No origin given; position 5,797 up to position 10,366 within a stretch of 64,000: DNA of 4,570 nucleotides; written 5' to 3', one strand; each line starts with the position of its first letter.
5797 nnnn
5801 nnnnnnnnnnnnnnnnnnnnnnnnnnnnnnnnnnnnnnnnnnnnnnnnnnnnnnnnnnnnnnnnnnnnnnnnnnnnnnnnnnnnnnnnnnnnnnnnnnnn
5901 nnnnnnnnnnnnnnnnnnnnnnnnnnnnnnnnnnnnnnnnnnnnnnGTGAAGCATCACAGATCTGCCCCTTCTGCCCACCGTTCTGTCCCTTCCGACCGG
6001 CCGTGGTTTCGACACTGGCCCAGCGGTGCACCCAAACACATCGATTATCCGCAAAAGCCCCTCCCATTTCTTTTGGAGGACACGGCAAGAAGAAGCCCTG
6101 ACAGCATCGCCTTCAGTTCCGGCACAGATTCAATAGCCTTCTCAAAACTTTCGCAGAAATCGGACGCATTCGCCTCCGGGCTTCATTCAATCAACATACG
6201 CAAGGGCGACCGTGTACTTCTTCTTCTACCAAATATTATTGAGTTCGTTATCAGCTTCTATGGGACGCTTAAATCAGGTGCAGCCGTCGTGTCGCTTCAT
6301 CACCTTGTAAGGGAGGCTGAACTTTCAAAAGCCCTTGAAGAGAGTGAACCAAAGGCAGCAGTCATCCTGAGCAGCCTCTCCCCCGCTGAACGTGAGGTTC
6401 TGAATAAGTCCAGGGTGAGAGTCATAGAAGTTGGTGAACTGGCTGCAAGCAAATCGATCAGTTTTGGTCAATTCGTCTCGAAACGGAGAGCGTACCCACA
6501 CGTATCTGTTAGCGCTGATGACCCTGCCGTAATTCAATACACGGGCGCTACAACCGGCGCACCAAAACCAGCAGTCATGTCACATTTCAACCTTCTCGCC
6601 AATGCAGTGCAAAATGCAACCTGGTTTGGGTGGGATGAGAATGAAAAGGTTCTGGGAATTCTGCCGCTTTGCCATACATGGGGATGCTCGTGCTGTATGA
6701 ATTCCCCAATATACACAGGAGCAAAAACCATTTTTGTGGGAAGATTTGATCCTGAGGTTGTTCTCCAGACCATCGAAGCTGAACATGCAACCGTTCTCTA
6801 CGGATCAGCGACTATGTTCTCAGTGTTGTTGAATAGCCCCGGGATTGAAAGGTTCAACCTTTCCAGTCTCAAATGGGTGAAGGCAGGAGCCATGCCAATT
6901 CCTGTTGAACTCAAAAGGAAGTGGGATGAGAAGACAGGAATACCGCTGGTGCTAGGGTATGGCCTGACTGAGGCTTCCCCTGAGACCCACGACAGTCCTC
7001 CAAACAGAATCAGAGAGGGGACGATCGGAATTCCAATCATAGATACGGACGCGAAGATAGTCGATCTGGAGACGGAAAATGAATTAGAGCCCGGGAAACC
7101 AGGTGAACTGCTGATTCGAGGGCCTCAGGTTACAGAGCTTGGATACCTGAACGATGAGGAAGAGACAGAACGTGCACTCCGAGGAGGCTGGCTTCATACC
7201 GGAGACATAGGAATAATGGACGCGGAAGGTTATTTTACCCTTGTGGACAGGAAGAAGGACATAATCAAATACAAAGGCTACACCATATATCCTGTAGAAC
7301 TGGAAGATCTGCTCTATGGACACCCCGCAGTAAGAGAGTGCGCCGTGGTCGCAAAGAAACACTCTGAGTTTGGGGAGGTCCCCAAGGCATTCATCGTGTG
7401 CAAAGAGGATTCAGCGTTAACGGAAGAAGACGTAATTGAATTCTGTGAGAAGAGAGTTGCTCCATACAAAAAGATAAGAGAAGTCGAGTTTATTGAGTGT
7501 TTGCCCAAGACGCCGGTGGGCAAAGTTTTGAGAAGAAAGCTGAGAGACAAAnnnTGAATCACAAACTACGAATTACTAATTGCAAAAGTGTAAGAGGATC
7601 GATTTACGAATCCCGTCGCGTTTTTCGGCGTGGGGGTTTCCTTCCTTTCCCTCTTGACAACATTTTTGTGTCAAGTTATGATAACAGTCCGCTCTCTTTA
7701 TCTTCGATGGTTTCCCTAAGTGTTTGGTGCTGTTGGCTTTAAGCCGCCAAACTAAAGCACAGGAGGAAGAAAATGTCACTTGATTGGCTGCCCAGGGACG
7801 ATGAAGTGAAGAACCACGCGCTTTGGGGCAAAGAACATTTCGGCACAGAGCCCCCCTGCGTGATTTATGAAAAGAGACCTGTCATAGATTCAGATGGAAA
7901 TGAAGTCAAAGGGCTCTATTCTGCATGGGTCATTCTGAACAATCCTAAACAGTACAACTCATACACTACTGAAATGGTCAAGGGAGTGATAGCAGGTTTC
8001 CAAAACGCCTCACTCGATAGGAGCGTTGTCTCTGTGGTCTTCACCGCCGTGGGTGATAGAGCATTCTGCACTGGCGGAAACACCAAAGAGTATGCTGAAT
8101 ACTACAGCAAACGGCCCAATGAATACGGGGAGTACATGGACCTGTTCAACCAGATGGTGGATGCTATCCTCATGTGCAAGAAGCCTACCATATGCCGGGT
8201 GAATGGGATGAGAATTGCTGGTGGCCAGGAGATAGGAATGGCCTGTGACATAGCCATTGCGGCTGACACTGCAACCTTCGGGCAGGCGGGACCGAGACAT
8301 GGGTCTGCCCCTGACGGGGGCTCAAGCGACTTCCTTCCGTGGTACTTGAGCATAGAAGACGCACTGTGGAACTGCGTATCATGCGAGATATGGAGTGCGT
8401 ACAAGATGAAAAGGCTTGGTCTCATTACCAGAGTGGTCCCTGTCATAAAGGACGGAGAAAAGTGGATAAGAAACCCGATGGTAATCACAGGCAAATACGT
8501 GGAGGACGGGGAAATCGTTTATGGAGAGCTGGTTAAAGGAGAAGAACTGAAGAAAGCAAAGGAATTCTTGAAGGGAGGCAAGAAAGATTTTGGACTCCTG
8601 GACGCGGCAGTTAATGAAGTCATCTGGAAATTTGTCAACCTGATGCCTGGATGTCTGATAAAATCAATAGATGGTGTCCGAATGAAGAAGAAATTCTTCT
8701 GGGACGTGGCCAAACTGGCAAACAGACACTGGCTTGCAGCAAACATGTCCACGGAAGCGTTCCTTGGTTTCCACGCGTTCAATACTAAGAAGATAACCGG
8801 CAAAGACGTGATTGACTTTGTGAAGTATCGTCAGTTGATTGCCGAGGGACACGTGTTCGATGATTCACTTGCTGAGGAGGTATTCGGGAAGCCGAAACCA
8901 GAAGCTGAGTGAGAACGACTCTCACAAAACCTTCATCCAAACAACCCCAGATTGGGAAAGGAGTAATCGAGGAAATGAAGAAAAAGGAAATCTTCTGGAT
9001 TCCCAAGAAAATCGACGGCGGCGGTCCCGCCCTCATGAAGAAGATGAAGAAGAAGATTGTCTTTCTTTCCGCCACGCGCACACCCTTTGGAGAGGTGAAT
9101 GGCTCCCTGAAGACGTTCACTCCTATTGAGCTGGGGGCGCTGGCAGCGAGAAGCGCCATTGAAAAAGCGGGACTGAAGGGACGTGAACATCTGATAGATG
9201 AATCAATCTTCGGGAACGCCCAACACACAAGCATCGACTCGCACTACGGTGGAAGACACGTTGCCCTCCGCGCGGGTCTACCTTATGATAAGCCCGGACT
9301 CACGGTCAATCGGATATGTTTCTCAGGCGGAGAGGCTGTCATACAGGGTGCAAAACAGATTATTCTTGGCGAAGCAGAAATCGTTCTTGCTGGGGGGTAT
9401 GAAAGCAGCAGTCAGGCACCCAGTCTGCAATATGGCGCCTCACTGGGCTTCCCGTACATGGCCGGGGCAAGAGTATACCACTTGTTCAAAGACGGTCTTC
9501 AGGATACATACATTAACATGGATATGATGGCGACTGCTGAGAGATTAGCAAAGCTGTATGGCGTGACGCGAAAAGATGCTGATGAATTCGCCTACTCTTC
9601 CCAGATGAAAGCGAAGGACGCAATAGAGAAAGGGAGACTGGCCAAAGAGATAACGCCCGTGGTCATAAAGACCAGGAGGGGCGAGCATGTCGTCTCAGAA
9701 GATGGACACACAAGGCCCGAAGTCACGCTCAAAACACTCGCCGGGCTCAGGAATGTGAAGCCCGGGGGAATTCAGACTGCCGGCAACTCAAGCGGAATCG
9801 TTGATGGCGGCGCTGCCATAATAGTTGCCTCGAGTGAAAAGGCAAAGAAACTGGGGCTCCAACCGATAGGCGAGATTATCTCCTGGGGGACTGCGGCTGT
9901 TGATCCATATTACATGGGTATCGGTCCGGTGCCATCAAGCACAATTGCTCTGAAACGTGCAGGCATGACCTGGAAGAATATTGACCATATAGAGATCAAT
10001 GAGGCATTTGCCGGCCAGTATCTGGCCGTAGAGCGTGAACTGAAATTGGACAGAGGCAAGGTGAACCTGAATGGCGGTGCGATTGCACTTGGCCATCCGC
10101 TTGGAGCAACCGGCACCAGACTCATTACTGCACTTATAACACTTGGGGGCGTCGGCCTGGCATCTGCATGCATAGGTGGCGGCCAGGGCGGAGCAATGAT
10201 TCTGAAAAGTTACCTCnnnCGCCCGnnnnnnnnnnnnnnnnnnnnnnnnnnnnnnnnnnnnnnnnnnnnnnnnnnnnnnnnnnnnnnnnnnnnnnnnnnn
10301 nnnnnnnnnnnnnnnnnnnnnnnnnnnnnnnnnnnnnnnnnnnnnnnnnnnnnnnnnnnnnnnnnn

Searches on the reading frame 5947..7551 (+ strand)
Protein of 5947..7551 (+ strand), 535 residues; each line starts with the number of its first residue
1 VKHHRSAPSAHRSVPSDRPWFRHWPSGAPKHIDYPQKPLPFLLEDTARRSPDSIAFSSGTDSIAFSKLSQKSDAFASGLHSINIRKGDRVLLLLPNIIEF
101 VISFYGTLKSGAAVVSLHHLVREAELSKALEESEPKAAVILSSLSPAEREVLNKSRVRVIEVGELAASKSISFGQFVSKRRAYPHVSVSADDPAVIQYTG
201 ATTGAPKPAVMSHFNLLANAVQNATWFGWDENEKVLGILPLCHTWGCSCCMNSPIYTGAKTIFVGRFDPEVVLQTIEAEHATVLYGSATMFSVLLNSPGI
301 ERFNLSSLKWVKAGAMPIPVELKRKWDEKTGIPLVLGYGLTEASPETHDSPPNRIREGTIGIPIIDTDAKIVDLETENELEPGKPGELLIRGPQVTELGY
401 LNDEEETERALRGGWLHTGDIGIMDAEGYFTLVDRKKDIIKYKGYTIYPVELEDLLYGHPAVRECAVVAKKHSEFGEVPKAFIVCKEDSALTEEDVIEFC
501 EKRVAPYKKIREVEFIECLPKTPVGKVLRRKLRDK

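Call 7: search_protein_families(library=pfam, proteins=[window:5947-7551:+])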
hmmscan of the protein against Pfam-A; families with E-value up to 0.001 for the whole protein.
window:5947-7551:+ (535 aa): 2 families
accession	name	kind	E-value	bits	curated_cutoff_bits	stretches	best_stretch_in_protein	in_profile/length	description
PF00501.34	AMP-binding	-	1.8e-82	277.6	29.9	1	43-397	1-381/384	AMP-binding enzyme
PF13193.12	AMP-binding_C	-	3.3e-19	70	24.5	1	451-526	1-76/76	AMP-binding enzyme C-terminal domain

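Call 8: search_protein_families(library=ncbifam, proteins=[window:5947-7551:+])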
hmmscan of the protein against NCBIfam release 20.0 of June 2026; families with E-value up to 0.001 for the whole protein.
window:5947-7551:+ (535 aa): 106 families (the best 25 are shown)
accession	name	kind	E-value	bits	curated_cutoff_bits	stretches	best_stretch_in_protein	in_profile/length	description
NF006181.0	PRK08314.1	subfamily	6.7e-121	404.3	705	2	166-534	179-552/563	long-chain-fatty-acid--CoA ligase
NF004837.0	PRK06187.1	subfamily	1.4e-112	376.7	476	1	42-535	13-521/531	long-chain-fatty-acid--CoA ligase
NF004114.0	PRK05605.1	equivalog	4.6e-109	365.3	766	2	175-534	200-567/575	long-chain-fatty-acid--CoA ligase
NF005220.0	PRK06710.1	equivalog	5.4e-109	364.8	1116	2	190-534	205-551/563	long-chain-fatty-acid--CoA ligase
NF005463.0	PRK07059.1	subfamily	3.4e-105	352.5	869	2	179-534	192-554/557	long-chain-fatty-acid--CoA ligase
NF006523.0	PRK08974.1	equivalog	1.1e-103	347.3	884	2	171-534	184-551/561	long-chain-fatty-acid--CoA ligase FadD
NF006182.0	PRK08316.1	subfamily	2e-99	333.5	663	1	42-534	16-515/523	fatty acyl-CoA synthetase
NF004229.0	PRK05677.1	subfamily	2.1e-99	333.5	879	2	179-535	195-554/563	long-chain-fatty-acid--CoA ligase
NF006442.0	PRK08751.1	equivalog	1e-91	308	1023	2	170-534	185-556/560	long-chain fatty acid--CoA ligase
NF004822.0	PRK06178.1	equivalog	7.5e-91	305.4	782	2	180-533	202-564/571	acyl-CoA synthetase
NF005307.0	PRK06839.1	equivalog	2.7e-90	303.4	748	1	41-533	6-490/496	o-succinylbenzoate--CoA ligase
NF005702.0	PRK07514.1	subfamily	3.1e-87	293.1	558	1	55-535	21-499/506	malonyl-CoA synthase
NF005801.1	PRK07656.1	equivalog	2.1e-86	290.6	657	1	39-533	3-500/500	FadD3 family acyl-CoA ligase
NF009233.0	PRK12583.1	subfamily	5e-86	289.3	832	2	184-534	194-548/558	fatty acid CoA ligase family protein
NF009139.0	PRK12492.1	equivalog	3.7e-82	276.6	1018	2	169-534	183-560/562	long-chain-fatty-acid--CoA ligase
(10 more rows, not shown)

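Call 57: search_solved_structures(query=window:5947-7551:+, max_evalue=1e-40)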
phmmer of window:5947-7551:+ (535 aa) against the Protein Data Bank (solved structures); distinct sequences matched with E-value up to 1e-40: 60.
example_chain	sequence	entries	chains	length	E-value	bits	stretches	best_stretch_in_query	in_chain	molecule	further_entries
3g7s_A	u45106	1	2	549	7.4e-81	275.5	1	57-535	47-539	Long-chain-fatty-acid--CoA ligase (FadD-1)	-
3a9u_A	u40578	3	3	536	3.6e-80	273.3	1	41-535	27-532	4-coumarate--CoA ligase | 4-coumarate:CoA ligase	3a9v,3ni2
3tsy_A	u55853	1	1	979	4.8e-74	253.1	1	68-535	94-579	Fusion Protein 4-coumarate--CoA ligase 1, Resveratrol synthase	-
5bsw_A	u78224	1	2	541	5.4e-74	252.9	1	65-535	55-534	4-coumarate--CoA ligase 2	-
5u95_A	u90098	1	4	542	6.4e-74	252.7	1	65-535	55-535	4-coumarate--CoA ligase 2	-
5bsm_A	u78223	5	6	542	1.2e-73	251.8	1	65-535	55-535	4-coumarate--CoA ligase 2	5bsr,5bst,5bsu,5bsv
8wev_A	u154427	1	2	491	3.8e-70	240.2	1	47-533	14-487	Feruloyl-CoA Synthetase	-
8weu_A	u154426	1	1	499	4.1e-70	240.1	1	47-533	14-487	Fatty-acyl-CoA synthase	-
7kyd_A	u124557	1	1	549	4.2e-62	213.7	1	75-534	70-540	Long-chain fatty-acyl-CoA synthetase CG6178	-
4gxr_A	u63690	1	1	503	2.7e-61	211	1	53-534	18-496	Malonyl CoA synthetase, Benzoate-CoA ligase Chimeric protein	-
4gxq_A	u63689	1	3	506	9e-61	209.3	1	53-534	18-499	Malonyl CoA synthetase, Benzoate-CoA ligase Chimeric protein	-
4fuq_A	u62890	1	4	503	4.5e-60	207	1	53-534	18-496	Malonyl CoA synthetase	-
8r2q_A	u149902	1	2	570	9.9e-60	205.8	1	43-533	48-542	Probable fatty-acid-CoA ligase FadD5 (Fatty-acid-CoA synthetase) (Fatty-acid-CoA synthase)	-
4fut_A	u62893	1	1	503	2.9e-59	204.3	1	53-534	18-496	Malonyl CoA synthetase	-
6m2o_A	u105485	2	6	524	1.3e-57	198.8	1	45-534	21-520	Benzoate-coenzyme A ligase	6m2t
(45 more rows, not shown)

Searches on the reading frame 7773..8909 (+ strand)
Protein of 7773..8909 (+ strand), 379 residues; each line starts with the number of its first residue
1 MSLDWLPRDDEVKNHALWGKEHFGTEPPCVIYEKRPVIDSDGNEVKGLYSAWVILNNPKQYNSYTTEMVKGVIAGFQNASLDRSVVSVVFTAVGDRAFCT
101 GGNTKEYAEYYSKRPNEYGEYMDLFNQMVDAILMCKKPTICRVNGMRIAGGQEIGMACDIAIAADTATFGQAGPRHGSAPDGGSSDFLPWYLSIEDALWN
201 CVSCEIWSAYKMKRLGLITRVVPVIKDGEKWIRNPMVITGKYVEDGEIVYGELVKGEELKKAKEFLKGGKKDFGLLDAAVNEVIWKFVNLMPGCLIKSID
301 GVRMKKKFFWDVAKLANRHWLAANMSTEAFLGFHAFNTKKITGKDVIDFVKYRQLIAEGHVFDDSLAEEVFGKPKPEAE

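Call 7: search_protein_families(library=pfam, proteins=[window:7773-8909:+])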
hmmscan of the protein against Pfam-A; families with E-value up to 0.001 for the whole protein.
window:7773-8909:+ (379 aa): 2 families
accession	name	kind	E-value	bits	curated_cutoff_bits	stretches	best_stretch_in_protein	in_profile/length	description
PF00378.25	ECH_1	-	8.5e-33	114.2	27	1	53-224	9-176/251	Enoyl-CoA hydratase/isomerase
PF16113.10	ECH_2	-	2.4e-19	70.5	27.2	1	52-223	3-173/335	Enoyl-CoA hydratase/isomerase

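Call 8: search_protein_families(library=ncbifam, proteins=[window:7773-8909:+])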
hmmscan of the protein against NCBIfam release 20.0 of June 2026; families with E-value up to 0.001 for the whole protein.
window:7773-8909:+ (379 aa): 65 families (the best 25 are shown)
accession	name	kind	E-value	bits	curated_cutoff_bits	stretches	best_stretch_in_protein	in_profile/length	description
TIGR03200.1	dearomat_oah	equivalog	6.5e-174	578.1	464.45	1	12-370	1-359/360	6-oxocyclohex-1-ene-1-carbonyl-CoA hydratase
NF046063.1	oxepin_alt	equivalog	2.3e-29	102.6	300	1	53-223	13-182/254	oxepin-CoA hydrolase, alternative type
TIGR03210.1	badI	equivalog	3.5e-28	98.6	467.6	1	51-224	13-182/256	2-ketocyclohexanecarboxyl-CoA hydrolase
NF005700.0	PRK07511.1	subfamily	2.1e-27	96.4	274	1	54-222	17-184/260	enoyl-CoA hydratase family protein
NF005637.0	PRK07396.1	equivalog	4.2e-26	91.9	380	1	51-226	24-197/273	1,4-dihydroxy-2-naphthoyl-CoA synthase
NF051848.1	EnCoAHydtEchA19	equivalog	7.9e-26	91.2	400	1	53-223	13-182/258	enoyl-CoA hydratase EchA19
TIGR01929.1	menB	equivalog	1.9e-25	89.9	342.7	1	52-226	15-187/259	1,4-dihydroxy-2-naphthoyl-CoA synthase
NF004840.0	PRK06190.1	equivalog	2.2e-25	89.7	253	1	52-223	16-183/260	enoyl-CoA hydratase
NF004517.0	PRK05862.1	equivalog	2.8e-23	82.7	396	1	51-224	15-182/257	enoyl-CoA hydratase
NF006109.0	PRK08260.1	subfamily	3.6e-23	82.2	320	1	52-223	16-200/296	enoyl-CoA hydratase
NF004475.0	PRK05809.1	subfamily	2.9e-22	79.4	394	1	51-223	15-184/260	short-chain-enoyl-CoA hydratase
NF004781.0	PRK06127.1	subfamily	4.3e-21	75.8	291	1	51-222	22-192/269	enoyl-CoA hydratase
TIGR02280.1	PaaB1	equivalog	6.7e-21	75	345.15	1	53-222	12-179/256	2-(1,2-epoxy-1,2-dihydrophenyl)acetyl-CoA isomerase PaaG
NF042430.2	EnCoAhydt_DpgD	equivalog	1.5e-20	73.7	400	1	51-224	8-183/258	enoyl-CoA-hydratase DpgD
NF005802.0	PRK07657.1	equivalog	1.9e-20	73.5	363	1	52-229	16-190/260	enoyl-CoA hydratase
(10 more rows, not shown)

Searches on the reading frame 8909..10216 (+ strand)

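Call 7: search_protein_families(library=pfam, proteins=[window:8909-10216:+])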
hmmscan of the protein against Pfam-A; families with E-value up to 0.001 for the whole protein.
window:8909-10216:+ (436 aa): 2 families
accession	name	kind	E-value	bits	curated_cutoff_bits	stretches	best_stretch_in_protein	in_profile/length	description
PF00108.29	Thiolase_N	-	5e-61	206.8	26.4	1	51-309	2-259/260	Thiolase, N-terminal domain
PF02803.24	Thiolase_C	-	1.1e-39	135.3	27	1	318-433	2-122/123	Thiolase, C-terminal domain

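Call 8: search_protein_families(library=ncbifam, proteins=[window:8909-10216:+])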
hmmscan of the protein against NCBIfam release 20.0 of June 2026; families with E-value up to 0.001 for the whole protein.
window:8909-10216:+ (436 aa): 47 families (the best 25 are shown)
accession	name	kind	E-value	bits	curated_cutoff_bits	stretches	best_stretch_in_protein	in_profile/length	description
TIGR01930.1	AcCoA-C-Actrans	subfamily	2.6e-115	385.5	240.55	1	53-433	2-385/385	acetyl-CoA C-acyltransferase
NF006552.0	PRK09051.1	subfamily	9.9e-108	360.9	565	1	46-433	2-393/395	beta-ketothiolase BktB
NF042999.1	bketothiol_BktB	equivalog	2.8e-102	342.9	725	1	46-432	1-391/394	beta-ketothiolase BktB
NF004853.0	PRK06205.1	subfamily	5.4e-97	325.3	551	1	48-433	2-401/404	acetyl-CoA C-acetyltransferase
NF006551.0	PRK09050.1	subfamily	1.4e-95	320.7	605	1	52-433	6-399/401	3-oxoadipyl-CoA thiolase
TIGR02430.1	pcaF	equivalog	3.8e-94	316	597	1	51-432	4-397/400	3-oxoadipyl-CoA thiolase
NF004206.0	PRK05656.1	subfamily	9.4e-94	314.6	688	1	48-432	2-390/392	acetyl-CoA C-acetyltransferase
NF006001.0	PRK08131.1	equivalog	1.5e-86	290.8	622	1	55-433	9-398/401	3-oxoadipyl-CoA thiolase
NF006086.0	PRK08235.1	equivalog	1.8e-86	290.7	526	1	48-433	2-391/393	acetyl-CoA C-acetyltransferase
NF005033.0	PRK06445.1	equivalog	9.4e-84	281.8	511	1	72-433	33-393/395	acetyl-CoA C-acetyltransferase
NF042967.1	AcCoAtase_PhaA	equivalog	8.9e-81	272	740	1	49-432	3-393/396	acetyl-CoA acetyltransferase PhaA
NF005890.0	PRK07851.1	equivalog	9.4e-80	268.6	580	2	195-433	164-403/406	acetyl-CoA C-acetyltransferase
NF005805.0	PRK07661.1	equivalog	1.1e-79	268.2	633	1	48-432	2-388/391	acetyl-CoA C-acetyltransferase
NF006553.0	PRK09052.1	equivalog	1.6e-77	261.2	567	1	43-433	1-397/399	acetyl-CoA C-acyltransferase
NF005404.0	PRK06954.1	subfamily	4e-75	253.3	687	1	45-431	4-393/397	acetyl-CoA C-acetyltransferase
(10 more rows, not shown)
